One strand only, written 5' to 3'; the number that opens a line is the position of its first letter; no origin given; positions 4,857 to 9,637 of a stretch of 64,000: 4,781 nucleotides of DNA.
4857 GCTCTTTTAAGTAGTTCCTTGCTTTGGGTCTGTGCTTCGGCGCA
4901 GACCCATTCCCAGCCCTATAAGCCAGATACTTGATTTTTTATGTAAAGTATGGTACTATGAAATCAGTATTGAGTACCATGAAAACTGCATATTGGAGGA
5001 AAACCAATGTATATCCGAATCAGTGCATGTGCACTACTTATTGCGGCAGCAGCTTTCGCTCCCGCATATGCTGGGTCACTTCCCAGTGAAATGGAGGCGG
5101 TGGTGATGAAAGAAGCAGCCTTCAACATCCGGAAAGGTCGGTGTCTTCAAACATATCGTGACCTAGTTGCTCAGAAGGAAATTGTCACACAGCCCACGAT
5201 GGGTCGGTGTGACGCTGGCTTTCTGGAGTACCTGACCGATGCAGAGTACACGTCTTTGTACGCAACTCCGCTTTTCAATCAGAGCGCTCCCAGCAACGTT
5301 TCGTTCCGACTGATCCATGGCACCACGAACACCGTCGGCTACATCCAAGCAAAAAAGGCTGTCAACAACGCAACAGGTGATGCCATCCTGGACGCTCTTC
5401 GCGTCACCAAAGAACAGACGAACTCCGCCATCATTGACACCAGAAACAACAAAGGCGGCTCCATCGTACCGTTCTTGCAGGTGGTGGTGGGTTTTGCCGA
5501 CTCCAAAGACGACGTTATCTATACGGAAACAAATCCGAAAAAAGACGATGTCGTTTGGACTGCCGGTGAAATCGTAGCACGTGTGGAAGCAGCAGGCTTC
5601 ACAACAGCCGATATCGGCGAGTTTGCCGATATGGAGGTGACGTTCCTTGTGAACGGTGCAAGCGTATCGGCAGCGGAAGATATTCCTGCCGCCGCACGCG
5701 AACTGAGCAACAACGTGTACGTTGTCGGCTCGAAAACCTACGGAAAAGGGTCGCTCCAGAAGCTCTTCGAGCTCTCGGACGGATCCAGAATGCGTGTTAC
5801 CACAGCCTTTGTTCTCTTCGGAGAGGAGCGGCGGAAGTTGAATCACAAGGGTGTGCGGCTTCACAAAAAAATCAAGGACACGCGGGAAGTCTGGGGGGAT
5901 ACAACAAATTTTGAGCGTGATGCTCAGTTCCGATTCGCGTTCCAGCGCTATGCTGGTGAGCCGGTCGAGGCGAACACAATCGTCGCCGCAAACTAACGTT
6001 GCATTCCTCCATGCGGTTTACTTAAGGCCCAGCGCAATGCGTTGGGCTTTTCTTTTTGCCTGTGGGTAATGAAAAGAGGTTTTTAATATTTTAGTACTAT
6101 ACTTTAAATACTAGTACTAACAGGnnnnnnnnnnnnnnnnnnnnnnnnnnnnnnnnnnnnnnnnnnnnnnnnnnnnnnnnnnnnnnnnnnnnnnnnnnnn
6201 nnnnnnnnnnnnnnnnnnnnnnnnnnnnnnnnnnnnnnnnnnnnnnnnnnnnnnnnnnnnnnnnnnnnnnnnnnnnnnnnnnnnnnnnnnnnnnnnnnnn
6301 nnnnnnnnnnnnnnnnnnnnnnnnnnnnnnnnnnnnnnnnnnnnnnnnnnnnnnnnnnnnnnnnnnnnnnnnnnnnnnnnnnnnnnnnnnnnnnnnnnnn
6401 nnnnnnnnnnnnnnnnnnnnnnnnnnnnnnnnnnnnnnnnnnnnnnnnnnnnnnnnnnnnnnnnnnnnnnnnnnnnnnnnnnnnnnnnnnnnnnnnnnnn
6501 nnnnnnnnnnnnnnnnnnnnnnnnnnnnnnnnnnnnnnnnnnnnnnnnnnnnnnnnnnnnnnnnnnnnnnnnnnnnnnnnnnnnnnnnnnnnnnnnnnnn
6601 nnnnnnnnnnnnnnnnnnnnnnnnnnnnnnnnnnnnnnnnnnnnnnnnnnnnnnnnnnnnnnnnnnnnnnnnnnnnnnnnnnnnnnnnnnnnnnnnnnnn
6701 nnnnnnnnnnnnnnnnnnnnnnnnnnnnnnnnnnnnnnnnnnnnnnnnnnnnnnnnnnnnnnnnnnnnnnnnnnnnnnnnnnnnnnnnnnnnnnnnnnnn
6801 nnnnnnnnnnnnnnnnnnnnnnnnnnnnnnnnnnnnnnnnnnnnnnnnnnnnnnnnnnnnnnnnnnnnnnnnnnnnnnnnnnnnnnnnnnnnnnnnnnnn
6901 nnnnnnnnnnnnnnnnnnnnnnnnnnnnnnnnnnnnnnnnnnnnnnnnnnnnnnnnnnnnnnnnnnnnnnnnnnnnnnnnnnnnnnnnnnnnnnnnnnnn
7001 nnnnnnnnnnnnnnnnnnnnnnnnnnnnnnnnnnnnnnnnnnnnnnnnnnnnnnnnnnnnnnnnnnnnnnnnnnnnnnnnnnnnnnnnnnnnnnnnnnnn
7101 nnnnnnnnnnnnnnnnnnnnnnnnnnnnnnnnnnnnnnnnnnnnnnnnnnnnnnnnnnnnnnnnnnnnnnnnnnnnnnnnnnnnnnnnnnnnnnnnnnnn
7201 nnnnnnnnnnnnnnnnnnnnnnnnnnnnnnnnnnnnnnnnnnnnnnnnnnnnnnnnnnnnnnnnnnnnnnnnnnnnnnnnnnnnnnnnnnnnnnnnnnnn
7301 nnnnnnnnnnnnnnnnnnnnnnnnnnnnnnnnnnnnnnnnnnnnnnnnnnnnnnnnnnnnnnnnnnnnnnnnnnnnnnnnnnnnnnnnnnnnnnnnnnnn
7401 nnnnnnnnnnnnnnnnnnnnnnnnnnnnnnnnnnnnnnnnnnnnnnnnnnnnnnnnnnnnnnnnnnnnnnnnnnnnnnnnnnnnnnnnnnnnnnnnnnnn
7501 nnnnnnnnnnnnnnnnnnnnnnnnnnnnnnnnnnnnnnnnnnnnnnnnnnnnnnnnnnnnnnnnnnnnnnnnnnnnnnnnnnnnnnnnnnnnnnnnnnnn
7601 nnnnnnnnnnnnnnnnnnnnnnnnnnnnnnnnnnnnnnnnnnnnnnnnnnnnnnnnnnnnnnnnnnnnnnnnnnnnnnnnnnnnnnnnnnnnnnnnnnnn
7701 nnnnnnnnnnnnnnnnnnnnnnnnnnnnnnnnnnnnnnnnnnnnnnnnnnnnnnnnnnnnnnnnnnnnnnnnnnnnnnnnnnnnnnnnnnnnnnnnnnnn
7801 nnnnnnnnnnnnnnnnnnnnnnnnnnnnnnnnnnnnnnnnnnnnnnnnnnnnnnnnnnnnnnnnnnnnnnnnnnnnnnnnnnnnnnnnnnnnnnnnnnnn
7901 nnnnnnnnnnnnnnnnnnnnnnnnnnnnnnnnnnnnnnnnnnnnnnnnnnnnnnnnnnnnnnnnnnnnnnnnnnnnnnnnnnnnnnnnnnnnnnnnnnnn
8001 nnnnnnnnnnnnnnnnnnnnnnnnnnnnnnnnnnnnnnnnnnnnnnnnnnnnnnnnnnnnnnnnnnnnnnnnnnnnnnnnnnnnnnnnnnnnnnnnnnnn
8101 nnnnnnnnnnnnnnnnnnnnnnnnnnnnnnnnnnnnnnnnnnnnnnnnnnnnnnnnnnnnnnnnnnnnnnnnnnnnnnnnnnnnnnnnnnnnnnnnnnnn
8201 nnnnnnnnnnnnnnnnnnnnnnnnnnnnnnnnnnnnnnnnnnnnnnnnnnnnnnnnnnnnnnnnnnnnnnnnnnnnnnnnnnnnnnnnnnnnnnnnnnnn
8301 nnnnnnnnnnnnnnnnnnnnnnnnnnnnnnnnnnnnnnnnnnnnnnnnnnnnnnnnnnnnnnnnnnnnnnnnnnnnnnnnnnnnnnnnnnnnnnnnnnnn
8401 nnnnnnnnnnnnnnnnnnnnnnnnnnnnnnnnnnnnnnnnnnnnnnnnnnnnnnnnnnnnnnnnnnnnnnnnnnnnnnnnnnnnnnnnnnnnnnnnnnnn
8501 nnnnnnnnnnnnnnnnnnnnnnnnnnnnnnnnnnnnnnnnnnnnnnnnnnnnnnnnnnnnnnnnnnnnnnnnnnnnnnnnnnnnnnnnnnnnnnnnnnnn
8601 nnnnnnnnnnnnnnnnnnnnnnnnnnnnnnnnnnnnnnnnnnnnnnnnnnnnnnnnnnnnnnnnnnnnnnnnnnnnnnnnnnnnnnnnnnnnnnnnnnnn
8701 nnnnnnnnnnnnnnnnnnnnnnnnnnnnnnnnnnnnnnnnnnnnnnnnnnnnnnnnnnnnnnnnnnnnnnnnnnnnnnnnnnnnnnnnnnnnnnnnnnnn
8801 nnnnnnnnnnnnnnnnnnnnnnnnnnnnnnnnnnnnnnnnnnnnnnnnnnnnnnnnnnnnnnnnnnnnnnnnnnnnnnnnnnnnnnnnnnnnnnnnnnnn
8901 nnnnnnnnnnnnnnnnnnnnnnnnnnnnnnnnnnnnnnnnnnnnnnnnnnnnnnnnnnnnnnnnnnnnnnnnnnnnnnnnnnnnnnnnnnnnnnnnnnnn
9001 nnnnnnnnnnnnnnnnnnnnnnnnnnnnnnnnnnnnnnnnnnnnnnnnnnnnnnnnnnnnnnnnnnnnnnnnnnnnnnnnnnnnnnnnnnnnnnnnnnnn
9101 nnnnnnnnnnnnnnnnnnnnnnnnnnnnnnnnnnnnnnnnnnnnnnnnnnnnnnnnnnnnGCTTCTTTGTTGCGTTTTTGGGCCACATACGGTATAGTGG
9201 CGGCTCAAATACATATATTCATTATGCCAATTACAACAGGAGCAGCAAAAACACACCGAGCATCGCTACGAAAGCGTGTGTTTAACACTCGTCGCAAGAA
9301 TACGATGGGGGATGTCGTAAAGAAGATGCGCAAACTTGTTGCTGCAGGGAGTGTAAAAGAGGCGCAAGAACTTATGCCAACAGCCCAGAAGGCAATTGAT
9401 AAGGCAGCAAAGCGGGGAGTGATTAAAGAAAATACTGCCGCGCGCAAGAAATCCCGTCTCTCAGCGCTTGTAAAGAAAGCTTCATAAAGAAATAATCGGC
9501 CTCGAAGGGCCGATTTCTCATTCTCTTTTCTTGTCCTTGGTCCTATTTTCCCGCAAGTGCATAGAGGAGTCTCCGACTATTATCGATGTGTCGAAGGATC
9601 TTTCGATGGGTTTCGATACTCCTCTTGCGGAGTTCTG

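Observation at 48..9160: Adhesin-like island: two paralogous giant surface proteins bracketing an RTX-type protein and an S41 peptidase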

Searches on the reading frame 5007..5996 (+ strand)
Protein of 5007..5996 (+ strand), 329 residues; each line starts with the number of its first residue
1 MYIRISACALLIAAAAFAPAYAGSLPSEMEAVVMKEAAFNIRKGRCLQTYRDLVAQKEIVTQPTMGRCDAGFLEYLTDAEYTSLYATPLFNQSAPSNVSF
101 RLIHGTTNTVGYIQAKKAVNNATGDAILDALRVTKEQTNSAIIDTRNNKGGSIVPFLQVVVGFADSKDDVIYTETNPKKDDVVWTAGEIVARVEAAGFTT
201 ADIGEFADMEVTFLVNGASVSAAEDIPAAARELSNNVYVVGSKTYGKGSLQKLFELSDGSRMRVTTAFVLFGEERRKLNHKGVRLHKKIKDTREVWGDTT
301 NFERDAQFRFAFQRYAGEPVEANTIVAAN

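Call 3: search_protein_families(library=pfam, proteins=[window:5007-5996:+], max_evalue=1)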
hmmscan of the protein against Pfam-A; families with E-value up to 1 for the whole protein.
window:5007-5996:+ (329 aa): 1 family
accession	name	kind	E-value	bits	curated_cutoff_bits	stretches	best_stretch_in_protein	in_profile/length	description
PF03572.23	Peptidase_S41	-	3.1e-22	79.3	24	1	110-284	2-160/165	Peptidase family S41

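Call 5: search_protein_families(library=ncbifam, proteins=[window:5007-5996:+], max_evalue=1)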
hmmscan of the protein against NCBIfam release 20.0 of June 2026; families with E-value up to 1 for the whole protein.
window:5007-5996:+ (329 aa): 10 families
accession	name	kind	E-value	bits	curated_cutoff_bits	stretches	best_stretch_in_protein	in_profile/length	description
TIGR00225.1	prc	subfamily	1e-18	67.5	218.6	1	100-294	143-319/335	C-terminal processing peptidase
NF045588.1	Cterm_S41_CtpA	exception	6.4e-17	61.5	625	1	106-312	212-398/401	carboxyl-terminal processing protease CtpA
NF045589.1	Cterm_S41_CtpB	exception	6.2e-15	54.8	633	1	186-289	276-380/416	carboxyl-terminal processing protease CtpB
NF052377.1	lmo1851_S41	exception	2.4e-14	52.9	725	1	120-289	215-367/468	lmo1851 family serine protease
NF045590.1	Cterm_S41_CtpC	exception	2.8e-13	49.4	665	1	99-286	207-375/418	carboxyl-terminal processing protease CtpC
NF045591.1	Cterm_S41_CtpZ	exception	4.6e-13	48.7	525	1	98-292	202-377/403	carboxyl-terminal processing protease CtpZ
TIGR03900.1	prc_long_Delta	hypoth_equivalog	1.1e-11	43.5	660.95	1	108-267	237-383/973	MXAN_5808 family serine peptidase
NF008388.1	PRK11186.1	exception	0.00016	20.2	825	1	106-252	353-482/663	carboxy terminal-processing peptidase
NF051464.1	tail_spec_CT441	exception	0.012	14.3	700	1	212-252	446-486/645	tail-specific protease Tsp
NF033424.1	chlamy_CPAF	equivalog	0.02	13.5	250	1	108-161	303-357/564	protease-like activity factor CPAF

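Call 16: find_encoding_contigs(protein=window:5007-5996:+, flank=10000, max_places=4)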
Protein window:5007-5996:+ (329 aa): no gene with exactly this product is on record in the collection.

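Call 24: search_dna_similar(query=window:5007-5993:+, collection=plasmids, mode=protein, max_rows=15)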
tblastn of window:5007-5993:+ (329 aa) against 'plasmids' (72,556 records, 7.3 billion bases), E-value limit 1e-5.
Records with a match: 15; places in all: 16; records where one place covers at least 80% of the query: 0.
Best place of each record, by identity: <60% 15.
By first word of the organism name: Azospirillum 4; Phocaeicola 3; Neisseria 2; Parabacteroides 1; Staphylococcus 1; Prevotella 1; Qingshengfaniella 1; Piscirickettsia 1; Ruegeria 1.
By predicted mobility (MOB-suite, as given by PLSDB): non-mobilizable 14; mobilizable 1.
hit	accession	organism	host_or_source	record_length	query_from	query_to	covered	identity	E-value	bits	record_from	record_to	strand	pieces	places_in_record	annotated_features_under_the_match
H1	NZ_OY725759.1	Parabacteroides distasonis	-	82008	97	310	65%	27.1%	2e-7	60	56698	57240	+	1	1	S41 family peptidase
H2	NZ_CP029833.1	Azospirillum ramasamyi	single cell,Cow dung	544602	98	267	52%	32.4%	3e-7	60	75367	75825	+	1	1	S41 family peptidase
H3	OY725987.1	Phocaeicola massiliensis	-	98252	110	267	48%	34.8%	3e-9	66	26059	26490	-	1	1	record has no annotation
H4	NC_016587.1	Azospirillum lipoferum 4B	-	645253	98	267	52%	31.8%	7e-7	59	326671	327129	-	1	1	S41 family peptidase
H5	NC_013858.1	Azospirillum sp. B510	-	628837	98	267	52%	30.4%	4e-7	59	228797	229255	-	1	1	S41 family peptidase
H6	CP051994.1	Staphylococcus aureus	Homo sapiens,respiratory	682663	110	265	47%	30.8%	2e-7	60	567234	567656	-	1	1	S41 family peptidase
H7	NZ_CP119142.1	Neisseria gonorrhoeae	Homo sapiens,whole organism,synovial ...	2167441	142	296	47%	30.1%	1e-7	61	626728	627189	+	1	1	none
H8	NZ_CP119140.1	Neisseria gonorrhoeae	Homo sapiens,whole organism,blood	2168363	142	296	47%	29.5%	6e-7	59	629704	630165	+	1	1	none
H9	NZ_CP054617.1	Azospirillum oryzae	cell culture,soil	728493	125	267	43%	31.7%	2e-6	57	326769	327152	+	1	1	S41 family peptidase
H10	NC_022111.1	Prevotella sp. oral taxon 299 str. F0039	Homo sapiens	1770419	108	267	49%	27.5%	4e-9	66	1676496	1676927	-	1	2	none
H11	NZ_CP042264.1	Qingshengfaniella alkalisoli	cell culture,saline soil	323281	136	267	40%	33.3%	2e-6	57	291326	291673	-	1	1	S41 family peptidase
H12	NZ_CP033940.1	Piscirickettsia salmonis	Salmo salar,cell culure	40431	142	295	47%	28.5%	3e-6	57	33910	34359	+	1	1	S41 family peptidase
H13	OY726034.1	Phocaeicola massiliensis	-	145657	108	267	49%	27.0%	4e-6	56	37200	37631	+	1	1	none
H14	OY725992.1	Phocaeicola massiliensis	-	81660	111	267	48%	26.8%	4e-6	56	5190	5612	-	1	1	record has no annotation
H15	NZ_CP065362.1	Ruegeria sp. SCSIO 43209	Galaxea fascicularis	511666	136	267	40%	31.8%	2e-6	57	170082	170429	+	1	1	S41 family peptidase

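Call 25: search_solved_structures(query=window:5007-5993:+, max_evalue=0.01, show_alignments=1)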
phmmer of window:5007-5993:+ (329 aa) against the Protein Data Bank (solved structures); distinct sequences matched with E-value up to 0.01: 14.
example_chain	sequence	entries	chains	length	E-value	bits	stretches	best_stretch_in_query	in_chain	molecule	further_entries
6vbb_A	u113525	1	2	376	4.4e-08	36.2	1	202-268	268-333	Peptidase S41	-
7rpq_A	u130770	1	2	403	2.9e-07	33.5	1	123-282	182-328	Probable carboxyl-terminal protease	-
9ku0_A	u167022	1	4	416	6.3e-07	32.4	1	204-282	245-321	Carboxyl-terminal protease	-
9jr1_A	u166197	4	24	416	6.4e-07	32.4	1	204-282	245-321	Carboxyl-terminal protease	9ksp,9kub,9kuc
7rqh_A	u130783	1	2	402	7e-07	32.2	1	123-282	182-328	Probable carboxyl-terminal protease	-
8sxe_A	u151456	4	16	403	7e-07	32.2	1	123-282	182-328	Probable carboxyl-terminal protease | Carboxyl-terminal protease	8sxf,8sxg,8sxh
1fc6_A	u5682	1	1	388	6.1e-06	29.1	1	108-267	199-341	PHOTOSYSTEM II D1 PROTEASE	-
1fc7_A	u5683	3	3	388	6.5e-06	29.1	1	108-267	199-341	PHOTOSYSTEM II D1 PROTEASE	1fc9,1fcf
4c2h_A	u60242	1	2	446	2.8e-05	27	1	108-266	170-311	CARBOXY-TERMINAL PROCESSING PROTEASE CTPB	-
4c2e_A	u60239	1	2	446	4.2e-05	26.4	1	108-266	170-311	CARBOXY-TERMINAL PROCESSING PROTEASE CTPB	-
9ku3_A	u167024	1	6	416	6.5e-05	25.8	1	204-282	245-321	Carboxyl-terminal protease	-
4c2c_A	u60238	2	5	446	7.4e-05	25.6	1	109-266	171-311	CARBOXY-TERMINAL PROCESSING PROTEASE CTPB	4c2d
4c2f_A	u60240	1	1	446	8.2e-05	25.4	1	109-266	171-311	CARBOXY-TERMINAL PROCESSING PROTEASE CTPB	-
4c2g_A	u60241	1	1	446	0.00011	25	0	109-266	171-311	CARBOXY-TERMINAL PROCESSING PROTEASE CTPB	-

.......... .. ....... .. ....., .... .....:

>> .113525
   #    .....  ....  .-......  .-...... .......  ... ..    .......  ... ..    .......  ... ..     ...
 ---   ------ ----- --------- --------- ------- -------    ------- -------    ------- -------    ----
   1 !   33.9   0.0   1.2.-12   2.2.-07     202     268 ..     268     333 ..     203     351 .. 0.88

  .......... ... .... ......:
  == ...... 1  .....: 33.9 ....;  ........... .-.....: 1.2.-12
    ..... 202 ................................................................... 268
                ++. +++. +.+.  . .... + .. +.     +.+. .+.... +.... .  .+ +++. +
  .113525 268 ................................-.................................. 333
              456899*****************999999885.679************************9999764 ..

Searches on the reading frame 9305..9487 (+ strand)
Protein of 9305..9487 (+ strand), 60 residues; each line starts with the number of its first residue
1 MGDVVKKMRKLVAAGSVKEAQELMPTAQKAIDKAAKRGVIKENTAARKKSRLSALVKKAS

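Call 32: search_protein_families(library=pfam, proteins=[window:9305-9487:+], max_evalue=0.001)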
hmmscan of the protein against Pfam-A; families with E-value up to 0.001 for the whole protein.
window:9305-9487:+ (60 aa): 1 family
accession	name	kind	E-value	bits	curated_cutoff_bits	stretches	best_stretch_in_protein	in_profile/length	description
PF01649.23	Ribosomal_S20p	-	2e-17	64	29.5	1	4-57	30-83/83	Ribosomal protein S20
